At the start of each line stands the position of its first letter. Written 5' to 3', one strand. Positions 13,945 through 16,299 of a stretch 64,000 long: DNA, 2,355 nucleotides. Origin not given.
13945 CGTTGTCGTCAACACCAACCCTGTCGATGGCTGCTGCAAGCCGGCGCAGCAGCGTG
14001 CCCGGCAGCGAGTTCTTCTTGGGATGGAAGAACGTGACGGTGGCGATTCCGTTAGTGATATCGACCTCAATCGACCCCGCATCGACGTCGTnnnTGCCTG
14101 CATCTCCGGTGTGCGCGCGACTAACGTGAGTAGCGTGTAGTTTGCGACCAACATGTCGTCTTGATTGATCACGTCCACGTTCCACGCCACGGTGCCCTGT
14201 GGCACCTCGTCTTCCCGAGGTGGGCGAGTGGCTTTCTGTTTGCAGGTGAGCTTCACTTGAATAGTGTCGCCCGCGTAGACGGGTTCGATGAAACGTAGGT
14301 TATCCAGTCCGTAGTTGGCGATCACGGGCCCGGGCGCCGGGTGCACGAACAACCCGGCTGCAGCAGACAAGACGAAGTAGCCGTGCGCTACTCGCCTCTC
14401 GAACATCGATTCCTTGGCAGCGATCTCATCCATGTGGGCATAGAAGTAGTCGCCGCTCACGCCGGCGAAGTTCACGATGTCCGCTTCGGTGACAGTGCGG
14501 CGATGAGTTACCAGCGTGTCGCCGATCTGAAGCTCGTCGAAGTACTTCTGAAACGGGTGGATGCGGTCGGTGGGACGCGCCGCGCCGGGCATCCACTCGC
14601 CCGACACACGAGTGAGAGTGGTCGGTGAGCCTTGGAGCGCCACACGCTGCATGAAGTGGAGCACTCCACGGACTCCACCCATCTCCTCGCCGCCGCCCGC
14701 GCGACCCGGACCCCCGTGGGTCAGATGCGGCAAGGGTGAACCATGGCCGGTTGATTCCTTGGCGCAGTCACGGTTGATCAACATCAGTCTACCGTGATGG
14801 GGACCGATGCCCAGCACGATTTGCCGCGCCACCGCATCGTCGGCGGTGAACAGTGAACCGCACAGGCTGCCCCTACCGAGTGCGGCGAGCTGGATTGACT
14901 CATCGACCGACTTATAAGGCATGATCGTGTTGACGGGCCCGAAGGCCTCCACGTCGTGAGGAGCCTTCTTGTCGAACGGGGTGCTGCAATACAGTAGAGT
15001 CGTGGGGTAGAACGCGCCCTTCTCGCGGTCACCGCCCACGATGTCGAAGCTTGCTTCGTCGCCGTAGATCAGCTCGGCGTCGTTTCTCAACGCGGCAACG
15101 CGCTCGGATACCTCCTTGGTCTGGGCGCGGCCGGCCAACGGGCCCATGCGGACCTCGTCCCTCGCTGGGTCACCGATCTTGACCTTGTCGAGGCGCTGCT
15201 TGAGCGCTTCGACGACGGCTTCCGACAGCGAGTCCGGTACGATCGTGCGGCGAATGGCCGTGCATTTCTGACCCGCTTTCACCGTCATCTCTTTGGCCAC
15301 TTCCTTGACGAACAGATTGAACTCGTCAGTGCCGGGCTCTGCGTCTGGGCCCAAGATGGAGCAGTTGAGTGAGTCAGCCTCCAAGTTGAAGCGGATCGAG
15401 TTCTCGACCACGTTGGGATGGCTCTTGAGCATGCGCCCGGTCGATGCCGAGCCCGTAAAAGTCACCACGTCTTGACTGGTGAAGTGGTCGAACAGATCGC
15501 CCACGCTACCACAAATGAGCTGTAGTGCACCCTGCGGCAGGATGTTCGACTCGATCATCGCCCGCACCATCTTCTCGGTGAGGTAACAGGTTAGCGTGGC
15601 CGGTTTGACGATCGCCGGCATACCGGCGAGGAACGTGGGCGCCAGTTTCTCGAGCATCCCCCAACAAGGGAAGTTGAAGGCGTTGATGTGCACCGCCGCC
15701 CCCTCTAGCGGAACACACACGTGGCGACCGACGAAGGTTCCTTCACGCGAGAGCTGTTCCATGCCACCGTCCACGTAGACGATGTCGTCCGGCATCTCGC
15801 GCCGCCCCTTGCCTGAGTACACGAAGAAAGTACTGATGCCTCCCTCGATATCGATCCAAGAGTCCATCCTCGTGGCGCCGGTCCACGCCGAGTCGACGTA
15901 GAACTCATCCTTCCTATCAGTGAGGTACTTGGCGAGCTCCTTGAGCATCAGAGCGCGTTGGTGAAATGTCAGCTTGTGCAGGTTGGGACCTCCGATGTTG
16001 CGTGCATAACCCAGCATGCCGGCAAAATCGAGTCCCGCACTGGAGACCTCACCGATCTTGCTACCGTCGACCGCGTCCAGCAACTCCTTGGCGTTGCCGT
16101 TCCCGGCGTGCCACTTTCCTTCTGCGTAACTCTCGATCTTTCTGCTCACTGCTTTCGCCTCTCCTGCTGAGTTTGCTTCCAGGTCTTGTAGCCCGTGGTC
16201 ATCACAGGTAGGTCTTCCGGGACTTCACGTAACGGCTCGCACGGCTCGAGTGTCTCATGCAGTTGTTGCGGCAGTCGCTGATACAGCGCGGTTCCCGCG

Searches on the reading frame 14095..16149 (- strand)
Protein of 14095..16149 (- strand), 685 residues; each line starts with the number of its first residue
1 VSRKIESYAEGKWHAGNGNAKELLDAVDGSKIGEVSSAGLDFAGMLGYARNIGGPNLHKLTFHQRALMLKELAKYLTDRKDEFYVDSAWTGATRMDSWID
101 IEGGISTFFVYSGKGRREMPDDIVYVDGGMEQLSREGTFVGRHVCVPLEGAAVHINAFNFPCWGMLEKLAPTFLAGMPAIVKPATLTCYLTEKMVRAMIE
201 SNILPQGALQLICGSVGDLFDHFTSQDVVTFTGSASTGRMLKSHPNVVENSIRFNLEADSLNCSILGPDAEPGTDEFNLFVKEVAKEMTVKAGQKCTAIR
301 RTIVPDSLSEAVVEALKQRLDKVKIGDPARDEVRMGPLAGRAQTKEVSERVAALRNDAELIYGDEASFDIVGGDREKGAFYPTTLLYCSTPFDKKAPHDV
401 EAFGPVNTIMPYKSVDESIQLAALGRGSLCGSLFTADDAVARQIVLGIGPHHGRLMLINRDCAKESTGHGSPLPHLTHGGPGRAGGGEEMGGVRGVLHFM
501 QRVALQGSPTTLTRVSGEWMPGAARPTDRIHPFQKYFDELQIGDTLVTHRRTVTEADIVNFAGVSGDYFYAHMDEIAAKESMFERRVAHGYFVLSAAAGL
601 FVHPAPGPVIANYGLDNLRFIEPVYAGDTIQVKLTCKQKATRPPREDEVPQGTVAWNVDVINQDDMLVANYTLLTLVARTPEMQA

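Call 61: search_protein_families(library=pfam, proteins=[window:14095-16149:-], max_evalue=0.01)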
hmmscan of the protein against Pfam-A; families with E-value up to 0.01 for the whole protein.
window:14095-16149:- (685 aa): 2 families
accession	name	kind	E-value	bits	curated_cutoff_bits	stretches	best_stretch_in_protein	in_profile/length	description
PF00171.27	Aldedh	-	3.4e-56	191.2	23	1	15-461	3-425/461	Aldehyde dehydrogenase family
PF01575.25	MaoC_dehydratas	-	5.2e-30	104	27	1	542-641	6-106/123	MaoC like domain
